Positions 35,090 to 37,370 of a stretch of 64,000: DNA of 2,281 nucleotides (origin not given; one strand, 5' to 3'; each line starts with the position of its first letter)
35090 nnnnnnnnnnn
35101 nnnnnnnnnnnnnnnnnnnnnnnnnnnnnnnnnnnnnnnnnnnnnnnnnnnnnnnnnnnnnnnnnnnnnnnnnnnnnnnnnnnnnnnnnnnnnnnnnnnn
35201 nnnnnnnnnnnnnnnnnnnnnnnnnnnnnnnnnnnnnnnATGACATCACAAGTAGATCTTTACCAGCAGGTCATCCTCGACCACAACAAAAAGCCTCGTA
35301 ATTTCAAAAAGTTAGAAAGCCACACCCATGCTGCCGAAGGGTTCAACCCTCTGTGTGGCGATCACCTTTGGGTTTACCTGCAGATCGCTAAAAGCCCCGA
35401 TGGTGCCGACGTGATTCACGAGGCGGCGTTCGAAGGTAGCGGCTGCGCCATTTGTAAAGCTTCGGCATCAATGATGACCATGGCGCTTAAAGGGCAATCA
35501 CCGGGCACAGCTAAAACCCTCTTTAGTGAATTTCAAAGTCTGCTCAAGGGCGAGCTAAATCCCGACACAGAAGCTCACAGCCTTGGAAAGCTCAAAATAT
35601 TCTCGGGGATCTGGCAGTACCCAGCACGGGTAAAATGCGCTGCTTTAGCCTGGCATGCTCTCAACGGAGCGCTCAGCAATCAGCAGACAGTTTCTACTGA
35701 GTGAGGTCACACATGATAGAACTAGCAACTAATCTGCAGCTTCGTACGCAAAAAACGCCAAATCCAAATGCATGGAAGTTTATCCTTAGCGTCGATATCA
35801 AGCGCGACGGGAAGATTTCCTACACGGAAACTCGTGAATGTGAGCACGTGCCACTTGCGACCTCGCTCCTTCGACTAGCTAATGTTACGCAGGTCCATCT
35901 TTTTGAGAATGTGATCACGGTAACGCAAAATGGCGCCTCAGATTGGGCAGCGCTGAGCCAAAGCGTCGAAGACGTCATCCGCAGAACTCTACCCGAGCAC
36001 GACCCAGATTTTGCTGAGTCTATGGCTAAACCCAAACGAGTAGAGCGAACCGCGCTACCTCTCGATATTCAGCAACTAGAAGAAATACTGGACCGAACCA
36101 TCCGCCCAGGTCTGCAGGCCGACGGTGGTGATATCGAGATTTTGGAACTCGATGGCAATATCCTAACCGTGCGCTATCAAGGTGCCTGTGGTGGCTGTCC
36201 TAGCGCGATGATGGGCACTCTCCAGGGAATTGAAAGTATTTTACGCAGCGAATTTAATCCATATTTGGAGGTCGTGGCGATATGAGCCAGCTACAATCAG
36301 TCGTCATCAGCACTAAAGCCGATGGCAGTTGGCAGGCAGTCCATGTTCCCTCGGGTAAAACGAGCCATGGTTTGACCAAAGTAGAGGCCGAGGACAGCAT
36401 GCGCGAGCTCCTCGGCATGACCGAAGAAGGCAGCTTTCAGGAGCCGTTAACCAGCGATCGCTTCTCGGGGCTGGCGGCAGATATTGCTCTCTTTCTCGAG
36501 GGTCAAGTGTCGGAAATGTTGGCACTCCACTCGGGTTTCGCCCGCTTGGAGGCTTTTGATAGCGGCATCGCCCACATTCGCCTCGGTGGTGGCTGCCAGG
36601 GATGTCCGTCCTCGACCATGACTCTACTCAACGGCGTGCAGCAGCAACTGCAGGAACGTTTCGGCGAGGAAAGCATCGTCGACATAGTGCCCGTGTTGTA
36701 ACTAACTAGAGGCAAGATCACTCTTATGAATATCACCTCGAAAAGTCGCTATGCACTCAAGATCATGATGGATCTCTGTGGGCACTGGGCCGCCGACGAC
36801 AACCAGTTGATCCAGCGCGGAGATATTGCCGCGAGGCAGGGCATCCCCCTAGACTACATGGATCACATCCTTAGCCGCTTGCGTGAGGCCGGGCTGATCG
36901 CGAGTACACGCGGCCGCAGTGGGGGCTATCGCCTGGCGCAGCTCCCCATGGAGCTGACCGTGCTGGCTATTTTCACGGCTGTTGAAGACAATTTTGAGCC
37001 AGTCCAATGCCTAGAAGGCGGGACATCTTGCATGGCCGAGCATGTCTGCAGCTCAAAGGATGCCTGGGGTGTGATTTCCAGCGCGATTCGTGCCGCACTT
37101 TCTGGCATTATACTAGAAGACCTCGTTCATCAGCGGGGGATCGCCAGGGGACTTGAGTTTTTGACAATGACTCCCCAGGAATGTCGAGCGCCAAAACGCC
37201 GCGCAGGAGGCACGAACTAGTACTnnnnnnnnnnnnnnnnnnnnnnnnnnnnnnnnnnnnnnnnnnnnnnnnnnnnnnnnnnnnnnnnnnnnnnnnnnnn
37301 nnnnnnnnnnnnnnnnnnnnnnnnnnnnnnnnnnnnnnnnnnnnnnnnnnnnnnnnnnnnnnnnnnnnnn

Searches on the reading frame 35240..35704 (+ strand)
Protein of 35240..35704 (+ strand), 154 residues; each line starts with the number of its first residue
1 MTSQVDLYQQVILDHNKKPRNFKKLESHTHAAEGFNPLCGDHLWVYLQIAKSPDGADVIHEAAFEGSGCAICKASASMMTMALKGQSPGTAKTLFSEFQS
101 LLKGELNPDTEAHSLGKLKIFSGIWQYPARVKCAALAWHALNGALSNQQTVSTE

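Call 3: search_protein_families(library=pfam, proteins=[window:35240-35704:+], max_evalue=0.01)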
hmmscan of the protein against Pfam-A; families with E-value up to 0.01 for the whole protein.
window:35240-35704:+ (154 aa): 1 family
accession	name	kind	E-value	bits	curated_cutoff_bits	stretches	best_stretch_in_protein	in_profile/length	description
PF01592.21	NifU_N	-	2.3e-19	70.2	22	1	8-133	2-126/127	NifU-like N terminal domain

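Call 4: search_protein_families(library=ncbifam, proteins=[window:35240-35704:+], max_evalue=0.01)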
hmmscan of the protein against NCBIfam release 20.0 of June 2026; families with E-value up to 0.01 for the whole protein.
window:35240-35704:+ (154 aa): 4 families
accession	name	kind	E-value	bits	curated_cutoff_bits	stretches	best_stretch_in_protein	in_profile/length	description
TIGR01994.1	SUF_scaf_2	equivalog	4.1e-40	137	92.5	1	6-145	3-136/137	Fe-S cluster assembly sulfur transfer protein SufU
TIGR03419.1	NifU_clost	equivalog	7.8e-12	45.7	187.9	1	8-93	1-81/121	Fe-S cluster assembly scaffold protein NifU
TIGR01999.1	iscU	equivalog_domain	8.8e-10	38.7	192.4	1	8-92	1-84/124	Fe-S cluster assembly scaffold IscU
TIGR02000.1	NifU_proper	equivalog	2.3e-05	23.9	273.3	1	8-87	4-80/290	Fe-S cluster assembly protein NifU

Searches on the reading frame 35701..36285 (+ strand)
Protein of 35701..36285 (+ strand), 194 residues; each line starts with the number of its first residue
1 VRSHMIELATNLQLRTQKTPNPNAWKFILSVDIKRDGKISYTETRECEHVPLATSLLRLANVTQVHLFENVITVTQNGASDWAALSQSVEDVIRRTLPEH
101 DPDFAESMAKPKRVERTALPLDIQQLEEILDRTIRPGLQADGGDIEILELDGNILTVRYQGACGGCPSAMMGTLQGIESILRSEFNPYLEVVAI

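Call 3: search_protein_families(library=pfam, proteins=[window:35701-36285:+], max_evalue=0.01)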
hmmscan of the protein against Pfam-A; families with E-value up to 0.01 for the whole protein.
window:35701-36285:+ (194 aa): 2 families
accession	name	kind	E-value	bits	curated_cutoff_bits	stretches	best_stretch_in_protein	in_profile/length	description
PF01106.22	NifU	-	3e-23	82.2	27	1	127-192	2-67/67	NifU-like domain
PF08712.16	Nfu_N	-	7.2e-19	68.1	27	1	15-97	2-85/88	Scaffold protein Nfu/NifU N terminal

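Call 4: search_protein_families(library=ncbifam, proteins=[window:35701-36285:+], max_evalue=0.01)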
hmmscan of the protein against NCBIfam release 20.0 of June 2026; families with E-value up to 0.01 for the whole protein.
window:35701-36285:+ (194 aa): 3 families
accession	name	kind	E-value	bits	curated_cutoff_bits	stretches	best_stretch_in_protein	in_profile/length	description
TIGR02000.1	NifU_proper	equivalog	1.2e-16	61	273.3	1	64-193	155-289/290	Fe-S cluster assembly protein NifU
TIGR03341.1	YhgI_GntY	equivalog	8e-07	29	269.35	1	123-186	107-171/190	Fe-S biogenesis protein NfuA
NF008392.0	PRK11190.1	equivalog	4.7e-05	23.4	268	1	109-190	96-176/192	Fe-S biogenesis protein NfuA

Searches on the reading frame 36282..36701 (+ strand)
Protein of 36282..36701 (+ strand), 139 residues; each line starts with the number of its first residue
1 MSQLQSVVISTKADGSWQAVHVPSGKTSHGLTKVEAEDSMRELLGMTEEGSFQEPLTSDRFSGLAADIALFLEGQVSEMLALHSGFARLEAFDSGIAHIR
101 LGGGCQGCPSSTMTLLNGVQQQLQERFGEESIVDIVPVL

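Call 3: search_protein_families(library=pfam, proteins=[window:36282-36701:+], max_evalue=0.01)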
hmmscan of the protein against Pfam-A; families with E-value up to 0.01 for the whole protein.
window:36282-36701:+ (139 aa): 1 family
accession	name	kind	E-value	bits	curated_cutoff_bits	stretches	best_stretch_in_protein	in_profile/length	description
PF01106.22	NifU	-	4.6e-15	55.9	27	1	71-133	4-66/67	NifU-like domain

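Call 4: search_protein_families(library=ncbifam, proteins=[window:36282-36701:+], max_evalue=0.01)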
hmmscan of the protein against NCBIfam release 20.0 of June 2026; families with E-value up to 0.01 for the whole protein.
window:36282-36701:+ (139 aa): 3 families
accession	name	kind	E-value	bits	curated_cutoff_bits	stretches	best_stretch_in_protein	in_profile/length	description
TIGR03341.1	YhgI_GntY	equivalog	6.5e-10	39.1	269.35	1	63-130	105-173/190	Fe-S biogenesis protein NfuA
NF008392.0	PRK11190.1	equivalog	2.3e-08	34.2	268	1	65-130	108-174/192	Fe-S biogenesis protein NfuA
TIGR02000.1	NifU_proper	equivalog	2.8e-05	23.7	273.3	1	76-131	231-285/290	Fe-S cluster assembly protein NifU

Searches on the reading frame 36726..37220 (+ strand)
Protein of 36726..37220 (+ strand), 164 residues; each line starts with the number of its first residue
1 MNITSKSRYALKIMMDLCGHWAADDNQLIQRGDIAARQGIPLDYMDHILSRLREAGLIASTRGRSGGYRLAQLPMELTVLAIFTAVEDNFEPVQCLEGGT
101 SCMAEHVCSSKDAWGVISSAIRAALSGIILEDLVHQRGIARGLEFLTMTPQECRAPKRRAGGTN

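Call 3: search_protein_families(library=pfam, proteins=[window:36726-37220:+], max_evalue=0.01)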
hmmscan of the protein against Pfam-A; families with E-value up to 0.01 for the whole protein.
window:36726-37220:+ (164 aa): 2 families
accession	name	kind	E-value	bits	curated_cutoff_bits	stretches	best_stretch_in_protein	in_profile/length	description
PF02082.26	Rrf2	-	2.9e-32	112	30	1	3-135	1-131/132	Iron-dependent Transcriptional regulator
PF22798.2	DUF5817_CT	-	0.0018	18.5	29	1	35-69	22-53/54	DUF5817, C-terminal domain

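Call 4: search_protein_families(library=ncbifam, proteins=[window:36726-37220:+], max_evalue=0.01)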
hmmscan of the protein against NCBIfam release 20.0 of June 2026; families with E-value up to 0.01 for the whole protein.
window:36726-37220:+ (164 aa): 7 families
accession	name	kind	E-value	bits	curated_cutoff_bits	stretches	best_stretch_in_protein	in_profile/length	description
TIGR00738.1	rrf2_super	superfamily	2.4e-32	111.6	73.3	1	1-134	1-131/132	Rrf2 family transcriptional regulator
TIGR02010.1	IscR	equivalog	3.8e-27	94.8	207.55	1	1-137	1-133/135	Fe-S cluster assembly transcriptional regulator IscR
NF008110.0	PRK10857.1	equivalog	3.5e-23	82.2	275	1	1-139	1-135/164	Fe-S cluster assembly transcriptional regulator IscR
TIGR02944.1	suf_reg_Xantho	equivalog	8.4e-19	68.2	110.65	1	4-132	5-129/130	SUF system Fe-S cluster assembly regulator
NF047409.1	Cys_reg_CymR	equivalog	2.7e-18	66.4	195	1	1-137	1-127/139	cysteine metabolism transcriptional regulator CymR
NF008886.0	PRK11920.1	equivalog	1e-16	61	193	1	1-141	1-138/153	iron-responsive transcriptional regulator RirA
NF008240.0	PRK11014.1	equivalog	6.5e-07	29.5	182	1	1-136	1-130/141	nitric oxide-sensing transcriptional repressor NsrR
